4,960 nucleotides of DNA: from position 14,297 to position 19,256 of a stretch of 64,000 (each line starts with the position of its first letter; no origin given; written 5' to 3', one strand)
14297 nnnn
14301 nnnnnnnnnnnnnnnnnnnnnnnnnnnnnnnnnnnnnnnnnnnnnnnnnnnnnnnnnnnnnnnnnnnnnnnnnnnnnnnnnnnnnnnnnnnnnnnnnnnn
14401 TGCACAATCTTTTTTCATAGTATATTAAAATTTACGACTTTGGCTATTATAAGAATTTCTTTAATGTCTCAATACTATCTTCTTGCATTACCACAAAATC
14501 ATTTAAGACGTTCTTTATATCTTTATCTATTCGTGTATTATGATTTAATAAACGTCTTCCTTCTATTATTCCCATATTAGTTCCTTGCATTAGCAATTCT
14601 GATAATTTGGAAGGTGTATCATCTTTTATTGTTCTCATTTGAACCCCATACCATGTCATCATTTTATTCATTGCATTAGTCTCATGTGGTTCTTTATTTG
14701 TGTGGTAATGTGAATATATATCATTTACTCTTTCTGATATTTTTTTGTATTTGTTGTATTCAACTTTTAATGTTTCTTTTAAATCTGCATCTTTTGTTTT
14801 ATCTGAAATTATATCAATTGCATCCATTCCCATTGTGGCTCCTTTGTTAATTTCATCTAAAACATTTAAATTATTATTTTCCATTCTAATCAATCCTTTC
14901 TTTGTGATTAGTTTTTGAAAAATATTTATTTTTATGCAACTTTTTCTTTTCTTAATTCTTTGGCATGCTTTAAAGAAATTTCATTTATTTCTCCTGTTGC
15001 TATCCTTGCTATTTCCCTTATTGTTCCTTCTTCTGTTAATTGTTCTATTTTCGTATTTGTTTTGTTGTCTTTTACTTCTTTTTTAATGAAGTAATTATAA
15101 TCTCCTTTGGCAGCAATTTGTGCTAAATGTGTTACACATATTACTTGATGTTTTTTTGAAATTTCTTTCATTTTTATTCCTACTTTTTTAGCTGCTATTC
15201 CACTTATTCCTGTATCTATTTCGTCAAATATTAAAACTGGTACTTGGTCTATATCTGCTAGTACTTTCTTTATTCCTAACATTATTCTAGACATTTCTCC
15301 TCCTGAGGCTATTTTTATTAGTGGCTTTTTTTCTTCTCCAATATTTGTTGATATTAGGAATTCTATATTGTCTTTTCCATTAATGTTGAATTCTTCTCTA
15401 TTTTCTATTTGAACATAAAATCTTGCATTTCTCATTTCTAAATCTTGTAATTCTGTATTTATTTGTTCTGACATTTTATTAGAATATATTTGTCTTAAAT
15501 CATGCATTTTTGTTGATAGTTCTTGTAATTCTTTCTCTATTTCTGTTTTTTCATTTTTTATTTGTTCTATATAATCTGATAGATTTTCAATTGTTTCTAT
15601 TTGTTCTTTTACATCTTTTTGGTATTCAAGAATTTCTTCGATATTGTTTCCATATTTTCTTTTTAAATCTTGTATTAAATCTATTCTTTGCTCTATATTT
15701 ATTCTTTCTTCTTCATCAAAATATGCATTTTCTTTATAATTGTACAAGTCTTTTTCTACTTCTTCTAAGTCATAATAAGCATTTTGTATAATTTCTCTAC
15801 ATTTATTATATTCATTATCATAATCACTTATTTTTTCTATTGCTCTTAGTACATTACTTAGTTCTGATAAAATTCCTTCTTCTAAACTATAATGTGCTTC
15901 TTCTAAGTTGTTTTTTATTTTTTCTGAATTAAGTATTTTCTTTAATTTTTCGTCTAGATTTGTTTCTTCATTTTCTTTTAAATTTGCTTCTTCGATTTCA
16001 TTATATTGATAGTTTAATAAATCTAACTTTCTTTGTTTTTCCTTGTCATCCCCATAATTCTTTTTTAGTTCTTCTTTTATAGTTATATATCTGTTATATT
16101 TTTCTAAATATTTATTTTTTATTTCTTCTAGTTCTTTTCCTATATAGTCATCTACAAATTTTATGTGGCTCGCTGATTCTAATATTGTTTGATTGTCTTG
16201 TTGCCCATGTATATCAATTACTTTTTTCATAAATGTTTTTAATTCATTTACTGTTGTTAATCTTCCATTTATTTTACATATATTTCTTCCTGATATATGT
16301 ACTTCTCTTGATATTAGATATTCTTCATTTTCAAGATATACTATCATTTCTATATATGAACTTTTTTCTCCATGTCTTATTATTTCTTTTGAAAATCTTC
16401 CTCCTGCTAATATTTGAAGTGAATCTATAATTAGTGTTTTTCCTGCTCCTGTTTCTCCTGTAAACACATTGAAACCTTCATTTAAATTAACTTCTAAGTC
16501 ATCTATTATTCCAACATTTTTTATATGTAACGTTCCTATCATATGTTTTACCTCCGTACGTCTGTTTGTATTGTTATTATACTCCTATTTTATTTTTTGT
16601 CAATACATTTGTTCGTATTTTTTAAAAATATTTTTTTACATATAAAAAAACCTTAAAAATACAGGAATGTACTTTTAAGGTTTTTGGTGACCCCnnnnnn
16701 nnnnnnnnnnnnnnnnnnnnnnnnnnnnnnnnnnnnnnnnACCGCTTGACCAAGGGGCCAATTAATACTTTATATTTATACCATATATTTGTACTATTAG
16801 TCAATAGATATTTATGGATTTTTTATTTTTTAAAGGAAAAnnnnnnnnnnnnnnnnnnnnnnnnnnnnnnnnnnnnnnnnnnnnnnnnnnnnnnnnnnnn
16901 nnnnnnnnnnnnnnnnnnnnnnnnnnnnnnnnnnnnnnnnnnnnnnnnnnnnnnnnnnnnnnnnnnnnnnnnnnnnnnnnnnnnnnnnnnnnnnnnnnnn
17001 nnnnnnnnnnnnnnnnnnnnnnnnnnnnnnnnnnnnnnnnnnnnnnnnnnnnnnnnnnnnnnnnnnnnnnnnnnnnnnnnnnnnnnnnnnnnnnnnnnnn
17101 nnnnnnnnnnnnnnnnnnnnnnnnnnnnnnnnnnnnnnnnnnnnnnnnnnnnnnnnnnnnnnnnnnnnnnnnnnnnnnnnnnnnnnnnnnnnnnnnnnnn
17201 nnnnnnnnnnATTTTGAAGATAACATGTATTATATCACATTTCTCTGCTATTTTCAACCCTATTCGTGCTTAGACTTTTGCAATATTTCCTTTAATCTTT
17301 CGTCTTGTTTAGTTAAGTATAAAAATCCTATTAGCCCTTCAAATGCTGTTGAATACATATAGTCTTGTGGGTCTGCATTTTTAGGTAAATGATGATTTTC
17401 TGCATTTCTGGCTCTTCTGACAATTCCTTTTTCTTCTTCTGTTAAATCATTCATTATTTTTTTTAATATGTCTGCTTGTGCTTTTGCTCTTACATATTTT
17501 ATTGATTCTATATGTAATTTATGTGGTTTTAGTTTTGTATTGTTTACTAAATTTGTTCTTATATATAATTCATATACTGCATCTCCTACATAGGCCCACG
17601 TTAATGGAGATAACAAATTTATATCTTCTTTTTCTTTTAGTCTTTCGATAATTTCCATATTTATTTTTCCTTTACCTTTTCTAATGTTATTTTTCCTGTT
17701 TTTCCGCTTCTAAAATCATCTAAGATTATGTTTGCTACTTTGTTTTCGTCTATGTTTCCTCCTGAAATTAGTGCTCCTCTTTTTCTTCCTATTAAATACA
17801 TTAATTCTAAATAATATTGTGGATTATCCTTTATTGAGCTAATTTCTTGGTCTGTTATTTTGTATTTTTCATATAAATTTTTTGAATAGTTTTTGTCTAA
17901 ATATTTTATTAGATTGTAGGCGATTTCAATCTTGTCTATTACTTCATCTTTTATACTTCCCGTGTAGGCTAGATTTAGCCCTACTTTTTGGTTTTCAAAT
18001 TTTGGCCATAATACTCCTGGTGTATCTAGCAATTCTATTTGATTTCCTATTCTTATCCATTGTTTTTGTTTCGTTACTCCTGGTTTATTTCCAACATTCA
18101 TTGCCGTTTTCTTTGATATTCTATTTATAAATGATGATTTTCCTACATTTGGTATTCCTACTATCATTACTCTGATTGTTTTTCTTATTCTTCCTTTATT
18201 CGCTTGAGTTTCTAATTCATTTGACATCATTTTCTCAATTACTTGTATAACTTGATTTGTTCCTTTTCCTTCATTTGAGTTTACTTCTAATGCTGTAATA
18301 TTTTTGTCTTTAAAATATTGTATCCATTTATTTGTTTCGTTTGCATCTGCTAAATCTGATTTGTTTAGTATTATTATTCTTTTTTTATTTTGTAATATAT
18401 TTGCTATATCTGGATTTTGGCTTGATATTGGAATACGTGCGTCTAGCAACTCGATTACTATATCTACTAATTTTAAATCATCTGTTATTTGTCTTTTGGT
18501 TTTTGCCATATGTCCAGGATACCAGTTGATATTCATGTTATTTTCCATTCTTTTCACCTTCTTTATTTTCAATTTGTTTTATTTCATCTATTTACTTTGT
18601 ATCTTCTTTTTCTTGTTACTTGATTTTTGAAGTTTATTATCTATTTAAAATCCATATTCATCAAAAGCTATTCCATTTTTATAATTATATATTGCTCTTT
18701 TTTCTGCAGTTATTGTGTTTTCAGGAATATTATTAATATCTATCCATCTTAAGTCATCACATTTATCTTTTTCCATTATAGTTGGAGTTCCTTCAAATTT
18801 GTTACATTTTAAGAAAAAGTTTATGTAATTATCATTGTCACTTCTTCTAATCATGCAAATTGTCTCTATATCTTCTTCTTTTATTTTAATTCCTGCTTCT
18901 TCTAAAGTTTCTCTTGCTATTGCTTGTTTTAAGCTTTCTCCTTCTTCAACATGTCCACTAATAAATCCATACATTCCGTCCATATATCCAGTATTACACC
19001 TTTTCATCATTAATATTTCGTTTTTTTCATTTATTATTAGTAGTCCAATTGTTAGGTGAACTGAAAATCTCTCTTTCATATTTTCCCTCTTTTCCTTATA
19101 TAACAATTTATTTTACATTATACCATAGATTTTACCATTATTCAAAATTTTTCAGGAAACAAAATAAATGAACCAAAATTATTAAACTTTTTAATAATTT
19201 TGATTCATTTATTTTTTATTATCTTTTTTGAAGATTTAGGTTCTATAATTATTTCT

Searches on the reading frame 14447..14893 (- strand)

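Call 6: search_protein_families(library=pfam, proteins=[window:14447-14893:-], max_evalue=0.01)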
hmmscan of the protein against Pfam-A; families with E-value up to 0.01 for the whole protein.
window:14447-14893:- (148 aa): 1 family
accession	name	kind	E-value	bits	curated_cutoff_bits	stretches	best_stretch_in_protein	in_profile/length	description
PF09537.16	DUF2383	-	0.0078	16.8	30.8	0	9-91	3-85/111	Domain of unknown function (DUF2383)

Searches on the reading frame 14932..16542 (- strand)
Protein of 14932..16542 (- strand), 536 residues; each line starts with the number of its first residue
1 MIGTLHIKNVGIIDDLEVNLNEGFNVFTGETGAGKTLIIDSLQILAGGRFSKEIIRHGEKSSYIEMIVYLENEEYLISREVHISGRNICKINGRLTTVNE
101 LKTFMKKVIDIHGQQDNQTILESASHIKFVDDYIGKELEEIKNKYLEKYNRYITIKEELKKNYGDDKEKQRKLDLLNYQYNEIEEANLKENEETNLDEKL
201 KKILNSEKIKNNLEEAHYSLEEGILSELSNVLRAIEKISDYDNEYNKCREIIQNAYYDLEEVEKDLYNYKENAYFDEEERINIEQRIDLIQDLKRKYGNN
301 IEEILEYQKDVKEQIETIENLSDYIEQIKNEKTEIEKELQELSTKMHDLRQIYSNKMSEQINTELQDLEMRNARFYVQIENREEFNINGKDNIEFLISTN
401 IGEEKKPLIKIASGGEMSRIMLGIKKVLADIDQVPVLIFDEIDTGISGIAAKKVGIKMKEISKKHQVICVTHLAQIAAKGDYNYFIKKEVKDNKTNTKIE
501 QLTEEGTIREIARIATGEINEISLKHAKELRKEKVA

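Call 5: search_protein_families(library=pfam, proteins=[window:14932-16542:-], max_evalue=0.01)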
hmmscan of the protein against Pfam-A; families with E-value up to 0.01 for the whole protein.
window:14932-16542:- (536 aa): 5 families
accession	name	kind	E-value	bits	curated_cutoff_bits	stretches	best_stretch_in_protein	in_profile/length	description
PF13304.12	AAA_21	-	4.3e-06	27.4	27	0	24-71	1-61/304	AAA domain, putative AbiEii toxin, Type IV TA system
PF13476.12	AAA_23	-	0.00011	23.3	27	0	5-331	2-199/201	AAA domain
PF02463.25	SMC_N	-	0.00015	21.7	40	1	5-489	5-214/220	RecF/RecN/SMC N terminal domain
PF13012.11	MitMem_reg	-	0.0062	16.8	26.6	1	277-370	1-94/113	Maintenance of mitochondrial structure and function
PF13401.12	AAA_22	-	0.0097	16.7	27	0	21-43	4-26/130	AAA domain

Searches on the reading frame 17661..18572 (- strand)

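Call 5: search_protein_families(library=pfam, proteins=[window:17661-18572:-], max_evalue=0.01)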
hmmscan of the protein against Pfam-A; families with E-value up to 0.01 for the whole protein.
window:17661-18572:- (303 aa): 6 families
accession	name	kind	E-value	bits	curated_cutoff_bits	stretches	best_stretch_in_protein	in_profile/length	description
PF01926.29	MMR_HSR1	-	2.3e-21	76.4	21.9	1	134-222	1-83/113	50S ribosome-binding GTPase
PF02421.24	FeoB_N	-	1.4e-10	41.4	27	1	134-187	2-57/156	Ferrous iron transport protein B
PF03193.22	RsgA_GTPase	-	1.2e-07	32.2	30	1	63-115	54-107/174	RsgA GTPase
PF00009.33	GTP_EFTU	-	0.00017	21.7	26.5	0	14-99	72-158/188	Elongation factor Tu GTP binding domain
PF04548.22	AIG1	-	0.0018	18.1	27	1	134-201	2-73/212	AIG1 family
PF00493.29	MCM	-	0.005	16.4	23.3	1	115-159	40-84/224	MCM P-loop domain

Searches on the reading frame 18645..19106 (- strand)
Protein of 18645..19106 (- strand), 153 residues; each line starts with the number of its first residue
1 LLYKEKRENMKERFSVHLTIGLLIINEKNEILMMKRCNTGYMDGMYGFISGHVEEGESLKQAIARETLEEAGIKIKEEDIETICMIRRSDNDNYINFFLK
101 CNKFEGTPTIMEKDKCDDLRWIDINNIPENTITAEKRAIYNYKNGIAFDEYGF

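Call 5: search_protein_families(library=pfam, proteins=[window:18645-19106:-], max_evalue=0.01)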
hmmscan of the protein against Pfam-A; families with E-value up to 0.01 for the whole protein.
window:18645-19106:- (153 aa): 3 families
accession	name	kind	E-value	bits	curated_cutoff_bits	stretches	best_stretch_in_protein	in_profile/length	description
PF00293.34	NUDIX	-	1.2e-16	61.3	21.1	1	17-139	3-130/134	NUDIX domain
PF14815.12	NUDIX_4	-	1.1e-09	38.5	35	1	22-129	3-100/113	NUDIX domain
PF22327.2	Nudt16-like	-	4.7e-05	23.8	27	1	24-101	18-94/161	U8 snoRNA-decapping enzyme-like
